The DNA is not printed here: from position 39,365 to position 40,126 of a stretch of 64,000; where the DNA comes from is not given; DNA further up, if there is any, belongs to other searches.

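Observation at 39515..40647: Two unrelated genes (acidic protein; GC-rich secreted beta-rich protein on the opposite strand) split the str operon between fusA and tuf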

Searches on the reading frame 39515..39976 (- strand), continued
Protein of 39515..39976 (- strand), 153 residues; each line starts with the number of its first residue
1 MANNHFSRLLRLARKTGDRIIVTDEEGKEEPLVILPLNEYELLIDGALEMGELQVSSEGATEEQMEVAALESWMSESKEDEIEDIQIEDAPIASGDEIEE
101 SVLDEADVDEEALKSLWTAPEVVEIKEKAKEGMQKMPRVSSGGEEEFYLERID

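Call 48: fold_search(model_id=the predicted structure, library=pdb)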
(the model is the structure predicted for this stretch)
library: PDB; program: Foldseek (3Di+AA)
matches with E <= 10: 298; with E <= 0.001: 0
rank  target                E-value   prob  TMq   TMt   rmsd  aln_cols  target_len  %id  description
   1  3k33_D                3.3e-01  0.80  0.27  0.51   7.1        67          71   22  Crystal structure of the Phd-Doc complex (released 2010-08-18)
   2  2a6q_B                3.8e-01  0.93  0.25  0.57   2.3        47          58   26  Crystal structure of YefM-YoeB complex (released 2005-08-23)
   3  4zlx_A                8.6e-01  0.82  0.22  0.63   2.1        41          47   24  N-terminal DNA binding domain of the antitoxin Phd from phage P1 (released 2016-04-20)
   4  6l8e_A                8.6e-01  0.82  0.25  0.43   2.5        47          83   19  Crystal structure of heterohexameric YoeB-YefM complex bound to 26bp-DNA (released 2020-09-02)
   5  7dvs_D                1.1e+00  0.14  0.11  0.14  10.1        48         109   21  Crystal structure of Apo (heme-free) PefR (released 2021-09-29)
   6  2f2e_B                1.3e+00  0.16  0.18  0.19  12.8        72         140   17  Crystal Structure of PA1607, a Putative Transcription Factor (released 2006-03-14)
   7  9lu7_a                1.3e+00  0.09  0.13  0.06  19.1        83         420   11  Structure of bacteriophage T4 protal-neck mismatch complex gp20-gp14-gp13 assembled in vitro in C6 symmetry (released 2026-02-18)
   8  3we3_B                1.4e+00  0.10  0.12  0.15   6.9        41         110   17  Structure of BLM RQC domain bound to an arsenate ion (released 2013-11-13)
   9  2f2e_A                1.6e+00  0.15  0.18  0.19  12.7        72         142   15  Crystal Structure of PA1607, a Putative Transcription Factor (released 2006-03-14)
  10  5ffx_D                1.7e+00  0.28  0.18  0.20   7.2        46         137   17  S. aureus MepR G34K Mutant (released 2016-12-21)
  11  22oz_D                1.8e+00  0.21  0.17  0.16   9.1        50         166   14  Structural insights into HpaR-mediated recognition of hrpX and hrpG in Xanthomonas campestris pv. campestris (released 2026-03-11)
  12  6hiv_BN               1.8e+00  0.15  0.20  0.15  10.5        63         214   21  Cryo-EM structure of the Trypanosoma brucei mitochondrial ribosome - This entry contains the complete mitoribosome (released 2018-10-03)
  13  3bdd_A                1.8e+00  0.12  0.14  0.15   8.6        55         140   24  CRYSTAL STRUCTURE OF A PUTATIVE MULTIPLE ANTIBIOTIC-RESISTANCE REPRESSOR (SSU05_1136) FROM STREPTOCOCCUS SUIS 89/1591  (released 2007-12-04)
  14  2gxg                  1.9e+00  0.20  0.17  0.19  11.4        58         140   19  Crystal structure of EmrR homolog from hyperthermophilic archaea Sulfolobus tokodaii strain7 (released 2007-03-20)
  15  8za5_B                1.9e+00  0.18  0.17  0.19   9.9        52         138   15  Crystal structure of HsmR (released 2025-10-29)
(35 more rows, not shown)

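Call 50: search_protein_families(library=ncbifam, proteins=[window:39515-39976:-, L004:4360-4893:-], max_evalue=0.1)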
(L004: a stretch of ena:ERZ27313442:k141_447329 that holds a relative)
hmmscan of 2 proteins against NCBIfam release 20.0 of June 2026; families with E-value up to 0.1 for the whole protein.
window:39515-39976:- (153 aa): 1 family
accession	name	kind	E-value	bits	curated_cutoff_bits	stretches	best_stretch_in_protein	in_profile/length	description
TIGR01552.1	phd_fam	subfamily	0.036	13.4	20.8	1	2-42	7-44/53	type II toxin-antitoxin system prevent-host-death family antitoxin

L004:4360-4893:- (177 aa): 1 family
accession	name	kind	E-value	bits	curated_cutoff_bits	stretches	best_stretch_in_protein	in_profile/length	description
NF033495.1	phage_BC1881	hypoth_equivalog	0.083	12.6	27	0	48-71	8-31/45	BC1881 family protein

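Call 71: find_homologous_proteins(query=A5, max_evalue=0.001)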
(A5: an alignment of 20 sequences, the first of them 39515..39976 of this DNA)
Query A5 (20 sequences) (153 aa, profile of the alignment): 108 proteins with E <= 0.001 among 8000 candidates.
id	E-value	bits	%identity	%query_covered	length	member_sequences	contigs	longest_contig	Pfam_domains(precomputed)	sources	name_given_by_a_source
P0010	6.4e-36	142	57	100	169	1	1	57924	-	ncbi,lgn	-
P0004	1.3e-35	141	100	100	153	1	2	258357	PF02604.27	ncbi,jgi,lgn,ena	ncbi:MAG: hypothetical protein WCT28_02275 [Patescibacteria group bacterium]|jgi:hypothetical protei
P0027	1.5e-34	138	46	30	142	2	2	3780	-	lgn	-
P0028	4.1e-34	137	48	30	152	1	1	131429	-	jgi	jgi:hypothetical protein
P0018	4.1e-34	136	49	100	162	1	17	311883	-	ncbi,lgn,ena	-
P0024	1.0e-33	135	41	99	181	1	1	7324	PF02604.27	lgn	-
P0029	1.6e-33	135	28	100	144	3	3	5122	-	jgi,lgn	jgi:hypothetical protein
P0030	2.8e-33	134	46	30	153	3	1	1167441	-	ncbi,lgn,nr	ncbi:MAG: hypothetical protein QY323_03330 [Patescibacteria group bacterium]|nr:MAG: hypothetical pr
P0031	3.8e-33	133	30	100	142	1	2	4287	-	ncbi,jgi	jgi:hypothetical protein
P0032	4.4e-33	133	28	100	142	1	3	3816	-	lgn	-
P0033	1.6e-32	131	26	100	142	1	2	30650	-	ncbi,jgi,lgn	-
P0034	2.1e-32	131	27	100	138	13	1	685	-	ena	-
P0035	2.1e-32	131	43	30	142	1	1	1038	-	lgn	-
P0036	2.2e-32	131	46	30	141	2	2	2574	-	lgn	-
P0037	3.1e-32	130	46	30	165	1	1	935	-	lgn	-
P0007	9.4e-31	126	56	100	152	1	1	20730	-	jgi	jgi:hypothetical protein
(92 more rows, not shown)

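Call 72: search_protein_families(library=padloc, proteins=[window:39515-39976:-], max_evalue=0.1)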
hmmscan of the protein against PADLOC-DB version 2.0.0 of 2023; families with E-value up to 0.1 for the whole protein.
window:39515-39976:- (153 aa): 0 families

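Call 73: search_protein_families(library=phrogs, proteins=[window:39515-39976:-], max_evalue=0.1)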
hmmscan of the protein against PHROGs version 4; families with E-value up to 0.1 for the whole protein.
window:39515-39976:- (153 aa): 0 families

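Call 74: search_protein_families(library=pfam, proteins=[L004:4360-4893:-, L068:6659-7237:-, L076:6946-7962:+, L009:5518-6279:-, L009:6946-7950:+, L021:5680-6453:-, L022:6374-6853:+, L004:3710-4312:+], max_evalue=0.001)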
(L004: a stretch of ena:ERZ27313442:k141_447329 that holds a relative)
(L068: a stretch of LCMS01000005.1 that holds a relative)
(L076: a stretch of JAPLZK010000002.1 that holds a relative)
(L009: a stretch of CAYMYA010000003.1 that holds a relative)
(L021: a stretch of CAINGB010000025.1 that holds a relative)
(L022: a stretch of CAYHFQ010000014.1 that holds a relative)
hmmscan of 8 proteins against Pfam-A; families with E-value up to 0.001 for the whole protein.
L004:4360-4893:- (177 aa): 1 family
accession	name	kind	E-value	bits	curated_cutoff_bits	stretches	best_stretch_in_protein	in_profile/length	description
PF13673.13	Acetyltransf_10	-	0.00013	22.4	23.6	1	102-175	47-122/128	Acetyltransferase (GNAT) domain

L068:6659-7237:- (192 aa): 3 families
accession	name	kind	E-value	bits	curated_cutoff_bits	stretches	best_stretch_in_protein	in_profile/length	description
PF08123.19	DOT1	-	2.2e-07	31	23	1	52-137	27-126/205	Histone methylation protein DOT1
PF06325.19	PrmA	-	3.8e-06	27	22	1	65-167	159-260/296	Ribosomal protein L11 methyltransferase (PrmA)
PF13847.12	Methyltransf_31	-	2.3e-05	24.6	27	1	67-168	3-112/145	Methyltransferase domain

L076:6946-7962:+ (338 aa): 1 family
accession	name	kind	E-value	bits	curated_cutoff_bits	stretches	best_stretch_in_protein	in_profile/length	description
PF01636.29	APH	-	1.2e-18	68.2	23.2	1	19-235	3-217/239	Phosphotransferase enzyme family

L009:5518-6279:- (253 aa): 1 family
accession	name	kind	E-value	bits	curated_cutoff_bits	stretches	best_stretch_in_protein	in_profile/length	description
PF01978.25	TrmB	-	1.6e-09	37.9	25.6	1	15-66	3-54/68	Sugar-specific transcriptional regulator TrmB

L009:6946-7950:+ (334 aa): 0 families

L021:5680-6453:- (257 aa): 0 families

L022:6374-6853:+ (159 aa): 0 families

L004:3710-4312:+ (200 aa): 4 families
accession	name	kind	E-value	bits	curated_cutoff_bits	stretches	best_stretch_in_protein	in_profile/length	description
PF00485.24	PRK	-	2.1e-06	28.1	22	1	23-149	1-151/196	Phosphoribulokinase / Uridine kinase family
PF13238.12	AAA_18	-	2.4e-06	28.4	29.4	1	24-152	1-116/128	AAA domain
PF00931.28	NB-ARC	-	4.9e-05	23.2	23.5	0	7-44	6-41/248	NB-ARC domain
PF02223.23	Thymidylate_kin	-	0.00031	20.9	27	0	26-50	1-25/185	Thymidylate kinase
